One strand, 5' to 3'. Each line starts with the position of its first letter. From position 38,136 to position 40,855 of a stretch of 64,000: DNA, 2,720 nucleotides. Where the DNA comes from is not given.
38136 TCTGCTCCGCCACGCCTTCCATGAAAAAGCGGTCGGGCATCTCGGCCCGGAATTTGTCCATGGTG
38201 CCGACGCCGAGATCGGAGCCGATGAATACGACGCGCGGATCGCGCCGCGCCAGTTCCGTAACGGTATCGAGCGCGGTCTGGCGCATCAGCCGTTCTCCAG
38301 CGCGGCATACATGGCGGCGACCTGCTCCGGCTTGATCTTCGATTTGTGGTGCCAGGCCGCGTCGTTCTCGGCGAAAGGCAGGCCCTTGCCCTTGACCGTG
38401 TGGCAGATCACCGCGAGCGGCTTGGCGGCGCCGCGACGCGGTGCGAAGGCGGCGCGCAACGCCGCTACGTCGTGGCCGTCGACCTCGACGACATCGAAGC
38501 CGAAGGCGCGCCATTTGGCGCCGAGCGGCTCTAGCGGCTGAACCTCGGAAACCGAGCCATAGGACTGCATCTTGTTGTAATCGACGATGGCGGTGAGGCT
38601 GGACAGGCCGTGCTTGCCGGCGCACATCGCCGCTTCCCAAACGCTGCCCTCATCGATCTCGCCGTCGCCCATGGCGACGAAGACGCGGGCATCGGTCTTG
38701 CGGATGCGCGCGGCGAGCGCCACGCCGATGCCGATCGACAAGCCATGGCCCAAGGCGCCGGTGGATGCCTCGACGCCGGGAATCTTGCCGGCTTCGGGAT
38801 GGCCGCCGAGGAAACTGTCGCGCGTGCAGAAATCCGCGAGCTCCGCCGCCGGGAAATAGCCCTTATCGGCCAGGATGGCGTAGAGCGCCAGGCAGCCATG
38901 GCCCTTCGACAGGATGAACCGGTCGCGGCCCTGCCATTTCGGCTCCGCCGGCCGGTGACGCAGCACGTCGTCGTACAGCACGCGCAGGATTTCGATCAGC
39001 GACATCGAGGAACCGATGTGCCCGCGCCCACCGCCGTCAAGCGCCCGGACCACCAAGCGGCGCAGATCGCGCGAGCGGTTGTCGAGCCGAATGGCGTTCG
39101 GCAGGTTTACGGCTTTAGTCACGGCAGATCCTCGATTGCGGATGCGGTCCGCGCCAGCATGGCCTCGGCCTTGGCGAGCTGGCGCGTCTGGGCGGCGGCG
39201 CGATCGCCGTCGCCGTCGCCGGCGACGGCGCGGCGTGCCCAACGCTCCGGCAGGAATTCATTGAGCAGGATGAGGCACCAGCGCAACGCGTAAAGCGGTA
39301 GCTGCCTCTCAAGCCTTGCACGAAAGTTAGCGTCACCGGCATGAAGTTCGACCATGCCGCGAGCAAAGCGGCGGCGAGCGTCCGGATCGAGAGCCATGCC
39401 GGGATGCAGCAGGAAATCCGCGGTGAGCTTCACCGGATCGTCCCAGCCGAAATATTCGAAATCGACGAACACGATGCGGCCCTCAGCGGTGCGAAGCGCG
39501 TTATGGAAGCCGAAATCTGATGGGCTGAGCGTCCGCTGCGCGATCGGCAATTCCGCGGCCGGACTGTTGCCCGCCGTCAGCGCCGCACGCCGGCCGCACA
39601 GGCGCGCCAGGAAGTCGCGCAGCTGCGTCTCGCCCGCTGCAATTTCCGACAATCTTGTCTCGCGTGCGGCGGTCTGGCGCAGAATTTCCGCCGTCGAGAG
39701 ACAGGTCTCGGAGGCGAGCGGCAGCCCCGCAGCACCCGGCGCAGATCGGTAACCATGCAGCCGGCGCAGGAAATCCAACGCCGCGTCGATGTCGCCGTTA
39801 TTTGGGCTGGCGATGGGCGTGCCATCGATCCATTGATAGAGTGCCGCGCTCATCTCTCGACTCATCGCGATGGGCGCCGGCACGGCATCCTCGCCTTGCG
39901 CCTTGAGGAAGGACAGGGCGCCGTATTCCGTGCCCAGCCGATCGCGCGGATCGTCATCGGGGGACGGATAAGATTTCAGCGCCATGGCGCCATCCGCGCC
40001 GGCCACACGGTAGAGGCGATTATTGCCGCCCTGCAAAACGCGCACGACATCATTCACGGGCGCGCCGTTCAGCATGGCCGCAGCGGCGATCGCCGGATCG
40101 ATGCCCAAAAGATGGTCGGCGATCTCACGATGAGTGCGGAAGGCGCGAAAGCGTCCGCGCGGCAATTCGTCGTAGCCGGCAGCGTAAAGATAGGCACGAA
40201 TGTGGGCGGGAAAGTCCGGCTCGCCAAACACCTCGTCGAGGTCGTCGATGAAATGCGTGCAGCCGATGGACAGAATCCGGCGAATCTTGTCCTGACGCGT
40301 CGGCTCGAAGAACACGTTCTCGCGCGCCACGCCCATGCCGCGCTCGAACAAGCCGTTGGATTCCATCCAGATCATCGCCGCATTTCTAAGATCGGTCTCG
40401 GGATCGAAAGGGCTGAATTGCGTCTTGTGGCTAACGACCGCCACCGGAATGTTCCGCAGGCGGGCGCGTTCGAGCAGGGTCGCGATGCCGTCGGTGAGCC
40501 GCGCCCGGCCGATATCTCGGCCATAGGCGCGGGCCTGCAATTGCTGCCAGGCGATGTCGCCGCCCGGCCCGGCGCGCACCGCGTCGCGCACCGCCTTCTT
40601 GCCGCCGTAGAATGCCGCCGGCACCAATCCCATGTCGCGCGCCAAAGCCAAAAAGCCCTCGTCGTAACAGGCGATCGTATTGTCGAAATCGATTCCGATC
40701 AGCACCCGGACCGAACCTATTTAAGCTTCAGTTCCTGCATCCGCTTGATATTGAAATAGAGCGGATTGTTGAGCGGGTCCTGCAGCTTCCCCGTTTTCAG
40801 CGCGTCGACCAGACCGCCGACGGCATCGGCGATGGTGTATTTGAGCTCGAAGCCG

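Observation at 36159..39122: Tightly coupled cassette with no assignable chemistry: split transketolase, 2OG oxygenase and a 133-aa orphan inside a sugar operon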

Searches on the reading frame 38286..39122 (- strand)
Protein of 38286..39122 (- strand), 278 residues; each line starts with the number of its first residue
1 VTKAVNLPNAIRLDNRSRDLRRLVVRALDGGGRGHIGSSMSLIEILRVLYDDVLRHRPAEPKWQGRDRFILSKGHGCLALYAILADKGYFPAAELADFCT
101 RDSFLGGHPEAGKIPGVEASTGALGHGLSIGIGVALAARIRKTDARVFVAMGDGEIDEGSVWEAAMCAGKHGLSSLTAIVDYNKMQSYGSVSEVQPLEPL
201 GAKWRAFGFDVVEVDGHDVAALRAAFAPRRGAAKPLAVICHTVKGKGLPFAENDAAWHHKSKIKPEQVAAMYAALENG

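Call 7: search_protein_families(library=ncbifam, proteins=[window:38286-39122:-], max_evalue=0.01)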
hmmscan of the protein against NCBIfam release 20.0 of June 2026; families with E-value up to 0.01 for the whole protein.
window:38286-39122:- (278 aa): 12 families
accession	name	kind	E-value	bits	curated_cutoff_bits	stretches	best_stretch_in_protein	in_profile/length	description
NF004559.0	PRK05899.2-5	equivalog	4.6e-77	259.7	488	1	10-271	15-275/627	transketolase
NF004556.0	PRK05899.2-2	equivalog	7.1e-61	206.3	575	1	13-268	17-270/639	transketolase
TIGR00232.1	tktlase_bact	equivalog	4.9e-49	167.3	682.25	1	20-270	7-268/654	transketolase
NF004558.0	PRK05899.2-4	equivalog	6.2e-41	140.5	788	1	20-256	10-253/651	transketolase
TIGR00204.1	dxs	equivalog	1.9e-12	46.5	465.95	2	10-186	15-174/616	1-deoxy-D-xylulose-5-phosphate synthase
TIGR03182.1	PDH_E1_alph_y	equivalog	3e-11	42.8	393.85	1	122-239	110-230/315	pyruvate dehydrogenase (acetyl-transferring) E1 component subunit alpha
NF003933.0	PRK05444.2-2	equivalog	1.9e-09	36.6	395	1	121-260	117-266/606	1-deoxy-D-xylulose-5-phosphate synthase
TIGR03181.1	PDH_E1_alph_x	equivalog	5.6e-09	35.3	411.35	1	124-227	124-226/341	pyruvate dehydrogenase (acetyl-transferring) E1 component subunit alpha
TIGR00759.1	aceE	equivalog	6e-09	34.4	859.9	1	30-212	98-287/885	pyruvate dehydrogenase (acetyl-transferring), homodimeric type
NF008968.0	PRK12315.1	subfamily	6.2e-08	31.3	510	1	128-260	120-262/582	1-deoxy-D-xylulose-5-phosphate synthase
TIGR03186.1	AKGDH_not_PDH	exception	3.8e-07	28.8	1408.3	1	23-262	89-334/889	alpha-ketoglutarate dehydrogenase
NF003616.0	PRK05261.1-1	subfamily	9.3e-05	20.9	777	1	96-215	113-234/788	phosphoketolase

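Call 8: search_protein_families(library=pfam, proteins=[window:38286-39122:-], max_evalue=0.01)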
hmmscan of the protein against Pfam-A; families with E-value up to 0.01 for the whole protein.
window:38286-39122:- (278 aa): 4 families
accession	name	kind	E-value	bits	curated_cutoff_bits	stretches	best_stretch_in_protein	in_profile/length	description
PF00456.26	Transketolase_N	-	5.2e-49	167.5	22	1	20-271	9-271/334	Transketolase, thiamine diphosphate binding domain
PF00676.26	E1_dh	-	8.9e-08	31.9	22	1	121-225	100-203/300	Dehydrogenase E1 component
PF13292.11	DXP_synthase_N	-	7.6e-07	29.1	21.2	1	13-187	18-175/274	1-deoxy-D-xylulose-5-phosphate synthase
PF02775.26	TPP_enzyme_C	-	0.0064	16.7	21.9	0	120-156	26-58/151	Thiamine pyrophosphate enzyme, C-terminal TPP binding domain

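Call 31: search_solved_structures(query=window:38286-39122:-, max_evalue=1e-10, show_alignments=3)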
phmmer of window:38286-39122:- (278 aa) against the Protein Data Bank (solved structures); distinct sequences matched with E-value up to 1e-10: 42.
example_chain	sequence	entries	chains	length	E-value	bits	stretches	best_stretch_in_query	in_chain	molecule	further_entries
6yak_AAA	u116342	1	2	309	6.9e-75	255.3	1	17-276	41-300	N-terminal component of the split chain transketolase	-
3ooy_A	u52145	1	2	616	2e-41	145.5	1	16-264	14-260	Transketolase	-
3mos_A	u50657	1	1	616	2e-41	145.5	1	17-264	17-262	Transketolase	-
6rjb_A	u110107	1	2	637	2.1e-41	145.4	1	16-264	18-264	Transketolase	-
4kxu_A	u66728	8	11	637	2.1e-41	145.4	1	16-264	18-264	Transketolase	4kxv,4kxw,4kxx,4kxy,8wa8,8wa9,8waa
6ha3_A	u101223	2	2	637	5.6e-41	144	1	16-264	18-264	Transketolase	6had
8r3o_A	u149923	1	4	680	4.4e-38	134.5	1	20-253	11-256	Transketolase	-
7wrr_A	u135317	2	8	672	5.5e-38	134.2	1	20-270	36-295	Transketolase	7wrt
2e6k_A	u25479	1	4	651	5.8e-38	134.1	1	20-270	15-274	Transketolase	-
3uk1_A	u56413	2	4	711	9e-37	130.2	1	19-249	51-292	Transketolase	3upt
4xeu_A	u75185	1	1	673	1.4e-36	129.6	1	16-275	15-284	Transketolase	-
1qgd_A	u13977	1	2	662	2.2e-36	129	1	19-251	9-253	PROTEIN (TRANSKETOLASE)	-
5vrb_A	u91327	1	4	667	1.1e-35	126.7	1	20-256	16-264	Transketolase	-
3kom_A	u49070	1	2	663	1.3e-35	126.4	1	20-264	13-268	Transketolase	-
5hht_A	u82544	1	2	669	2e-35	125.8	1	19-251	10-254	Transketolase 1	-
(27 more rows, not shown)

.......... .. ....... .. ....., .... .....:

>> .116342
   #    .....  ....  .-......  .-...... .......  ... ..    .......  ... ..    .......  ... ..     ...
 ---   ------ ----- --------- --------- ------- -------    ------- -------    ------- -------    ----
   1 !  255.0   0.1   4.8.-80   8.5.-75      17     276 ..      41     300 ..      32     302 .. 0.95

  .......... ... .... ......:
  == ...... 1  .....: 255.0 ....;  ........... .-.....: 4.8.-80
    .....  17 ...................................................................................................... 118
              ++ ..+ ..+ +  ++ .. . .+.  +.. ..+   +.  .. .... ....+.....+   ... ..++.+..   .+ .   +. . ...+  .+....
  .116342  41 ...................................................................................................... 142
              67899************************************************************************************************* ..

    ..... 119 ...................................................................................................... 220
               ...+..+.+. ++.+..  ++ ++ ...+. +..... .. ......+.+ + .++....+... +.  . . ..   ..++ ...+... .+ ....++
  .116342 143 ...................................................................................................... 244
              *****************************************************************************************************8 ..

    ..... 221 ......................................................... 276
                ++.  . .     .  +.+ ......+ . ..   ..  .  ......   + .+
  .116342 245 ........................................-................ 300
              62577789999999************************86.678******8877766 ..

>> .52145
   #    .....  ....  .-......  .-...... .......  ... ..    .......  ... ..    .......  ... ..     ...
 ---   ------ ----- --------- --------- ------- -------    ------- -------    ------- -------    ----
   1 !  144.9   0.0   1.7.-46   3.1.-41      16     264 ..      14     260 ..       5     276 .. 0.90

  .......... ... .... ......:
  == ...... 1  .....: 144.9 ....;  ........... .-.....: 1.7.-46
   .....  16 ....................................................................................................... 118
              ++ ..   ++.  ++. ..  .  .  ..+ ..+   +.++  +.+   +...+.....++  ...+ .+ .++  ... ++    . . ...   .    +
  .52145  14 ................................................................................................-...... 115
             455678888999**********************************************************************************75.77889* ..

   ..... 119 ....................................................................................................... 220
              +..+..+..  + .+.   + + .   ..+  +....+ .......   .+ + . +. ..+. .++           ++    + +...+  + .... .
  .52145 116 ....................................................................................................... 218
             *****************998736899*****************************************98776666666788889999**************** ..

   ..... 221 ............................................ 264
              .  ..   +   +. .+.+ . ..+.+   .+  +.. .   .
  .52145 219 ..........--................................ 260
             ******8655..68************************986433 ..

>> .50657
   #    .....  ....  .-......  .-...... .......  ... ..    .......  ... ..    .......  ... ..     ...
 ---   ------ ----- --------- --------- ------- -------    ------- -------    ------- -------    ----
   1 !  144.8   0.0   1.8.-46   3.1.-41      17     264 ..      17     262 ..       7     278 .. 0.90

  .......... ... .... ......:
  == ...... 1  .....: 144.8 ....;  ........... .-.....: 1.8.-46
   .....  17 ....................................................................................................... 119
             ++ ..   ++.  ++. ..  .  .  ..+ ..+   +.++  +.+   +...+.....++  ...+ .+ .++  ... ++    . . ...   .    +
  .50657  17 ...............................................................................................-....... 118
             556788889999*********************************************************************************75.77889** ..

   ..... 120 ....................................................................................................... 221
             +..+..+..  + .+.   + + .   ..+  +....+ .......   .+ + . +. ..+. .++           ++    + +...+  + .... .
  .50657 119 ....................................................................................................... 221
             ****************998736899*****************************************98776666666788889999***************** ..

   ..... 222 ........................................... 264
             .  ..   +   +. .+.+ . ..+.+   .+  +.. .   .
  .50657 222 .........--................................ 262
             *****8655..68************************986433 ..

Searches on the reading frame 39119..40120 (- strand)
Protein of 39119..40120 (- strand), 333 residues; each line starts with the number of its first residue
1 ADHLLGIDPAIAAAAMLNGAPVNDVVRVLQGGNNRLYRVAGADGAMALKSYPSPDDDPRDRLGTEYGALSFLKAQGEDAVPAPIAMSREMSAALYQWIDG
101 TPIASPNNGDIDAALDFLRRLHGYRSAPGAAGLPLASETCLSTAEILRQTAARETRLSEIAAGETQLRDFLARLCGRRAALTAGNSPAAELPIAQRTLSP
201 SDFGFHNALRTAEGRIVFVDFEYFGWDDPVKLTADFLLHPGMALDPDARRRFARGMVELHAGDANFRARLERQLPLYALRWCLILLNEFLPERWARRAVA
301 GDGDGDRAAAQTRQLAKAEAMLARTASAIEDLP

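Call 53: search_solved_structures(query=A2, max_evalue=1, show_alignments=2)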
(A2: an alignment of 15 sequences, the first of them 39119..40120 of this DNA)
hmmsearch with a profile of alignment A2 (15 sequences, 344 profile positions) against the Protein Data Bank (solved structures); distinct sequences matched with E-value up to 1: 9.
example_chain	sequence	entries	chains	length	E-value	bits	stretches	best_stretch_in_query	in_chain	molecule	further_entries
8agy_A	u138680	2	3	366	1.9e-07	33.7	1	10-104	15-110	Corramycin phosphotransferase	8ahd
4r77_B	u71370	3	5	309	0.029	16.7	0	217-292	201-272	Choline kinase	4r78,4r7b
8yv4_A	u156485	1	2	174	0.14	14.5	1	61-129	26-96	Putative serine/threonine protein kinase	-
8yv5_B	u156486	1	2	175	0.14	14.5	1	61-129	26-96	Putative serine/threonine protein kinase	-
5mfi_A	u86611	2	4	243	0.29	13.4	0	10-50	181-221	YIII(Dq.V2)4CqI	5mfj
9x4g_B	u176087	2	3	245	0.34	13.2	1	56-104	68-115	non-specific serine/threonine protein kinase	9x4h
7sza_A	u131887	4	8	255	0.55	12.5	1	12-103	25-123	EKC/KEOPS complex subunit TP53RK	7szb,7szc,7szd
9fl9_B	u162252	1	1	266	0.61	12.4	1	12-103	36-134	EKC/KEOPS complex subunit TP53RK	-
6wqx_C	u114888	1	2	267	0.61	12.4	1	12-103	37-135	EKC/KEOPS complex subunit TP53RK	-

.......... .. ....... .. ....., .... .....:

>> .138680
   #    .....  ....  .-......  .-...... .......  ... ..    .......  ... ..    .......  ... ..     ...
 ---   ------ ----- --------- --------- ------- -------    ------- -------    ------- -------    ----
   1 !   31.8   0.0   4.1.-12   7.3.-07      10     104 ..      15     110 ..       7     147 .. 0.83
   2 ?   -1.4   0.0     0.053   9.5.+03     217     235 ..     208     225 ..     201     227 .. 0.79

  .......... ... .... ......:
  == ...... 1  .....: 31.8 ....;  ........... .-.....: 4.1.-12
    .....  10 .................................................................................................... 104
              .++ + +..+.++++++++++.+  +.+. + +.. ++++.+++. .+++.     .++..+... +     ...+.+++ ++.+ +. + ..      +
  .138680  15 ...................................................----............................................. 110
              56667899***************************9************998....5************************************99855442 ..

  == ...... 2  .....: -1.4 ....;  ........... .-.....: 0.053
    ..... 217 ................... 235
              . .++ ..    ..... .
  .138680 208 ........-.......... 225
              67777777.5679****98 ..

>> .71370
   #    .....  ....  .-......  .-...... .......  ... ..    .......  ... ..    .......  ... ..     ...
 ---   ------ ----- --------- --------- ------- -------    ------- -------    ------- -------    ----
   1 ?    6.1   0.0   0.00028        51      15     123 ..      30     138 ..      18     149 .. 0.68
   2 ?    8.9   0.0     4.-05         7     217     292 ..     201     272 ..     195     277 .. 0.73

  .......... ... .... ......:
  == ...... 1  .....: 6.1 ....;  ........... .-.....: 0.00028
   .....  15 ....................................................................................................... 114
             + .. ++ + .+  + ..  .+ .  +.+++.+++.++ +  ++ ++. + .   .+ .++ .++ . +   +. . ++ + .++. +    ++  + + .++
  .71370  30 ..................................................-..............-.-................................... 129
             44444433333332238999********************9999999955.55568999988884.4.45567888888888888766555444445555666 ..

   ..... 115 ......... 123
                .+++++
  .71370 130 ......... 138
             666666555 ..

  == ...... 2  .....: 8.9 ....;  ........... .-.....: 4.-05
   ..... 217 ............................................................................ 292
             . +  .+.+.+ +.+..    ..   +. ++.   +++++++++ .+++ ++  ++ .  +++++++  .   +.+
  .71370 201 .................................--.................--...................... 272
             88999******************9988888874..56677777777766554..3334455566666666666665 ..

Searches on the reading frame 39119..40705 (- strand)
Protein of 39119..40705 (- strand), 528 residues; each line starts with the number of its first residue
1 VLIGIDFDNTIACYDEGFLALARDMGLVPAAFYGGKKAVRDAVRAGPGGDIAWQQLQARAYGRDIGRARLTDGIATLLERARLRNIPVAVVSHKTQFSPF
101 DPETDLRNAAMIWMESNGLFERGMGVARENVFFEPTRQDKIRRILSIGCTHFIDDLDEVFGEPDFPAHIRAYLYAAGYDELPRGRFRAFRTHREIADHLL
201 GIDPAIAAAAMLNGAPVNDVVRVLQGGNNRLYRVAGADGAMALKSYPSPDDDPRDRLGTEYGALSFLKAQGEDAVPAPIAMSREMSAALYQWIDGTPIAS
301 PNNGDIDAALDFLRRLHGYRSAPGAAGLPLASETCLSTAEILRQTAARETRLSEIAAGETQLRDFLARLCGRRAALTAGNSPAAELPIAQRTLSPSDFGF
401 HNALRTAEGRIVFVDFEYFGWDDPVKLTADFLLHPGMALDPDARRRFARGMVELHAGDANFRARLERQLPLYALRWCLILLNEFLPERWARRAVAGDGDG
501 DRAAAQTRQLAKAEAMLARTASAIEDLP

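Call 11: search_protein_families(library=pfam, proteins=[window:39119-40705:-], max_evalue=0.001)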
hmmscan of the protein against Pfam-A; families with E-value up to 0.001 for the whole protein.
window:39119-40705:- (528 aa): 0 families

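Call 12: search_protein_families(library=ncbifam, proteins=[window:39119-40705:-], max_evalue=0.001)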
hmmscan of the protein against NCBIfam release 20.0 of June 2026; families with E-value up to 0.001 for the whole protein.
window:39119-40705:- (528 aa): 0 families

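Call 24: search_solved_structures(query=window:39119-40705:-, max_evalue=1, show_alignments=2)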
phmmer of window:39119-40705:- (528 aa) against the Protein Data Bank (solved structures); distinct sequences matched with E-value up to 1: 0.

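Call 27: search_protein_families(library=pfam, proteins=[window:39119-40705:-], max_evalue=10)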
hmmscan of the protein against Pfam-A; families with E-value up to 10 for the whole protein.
window:39119-40705:- (528 aa): 0 families
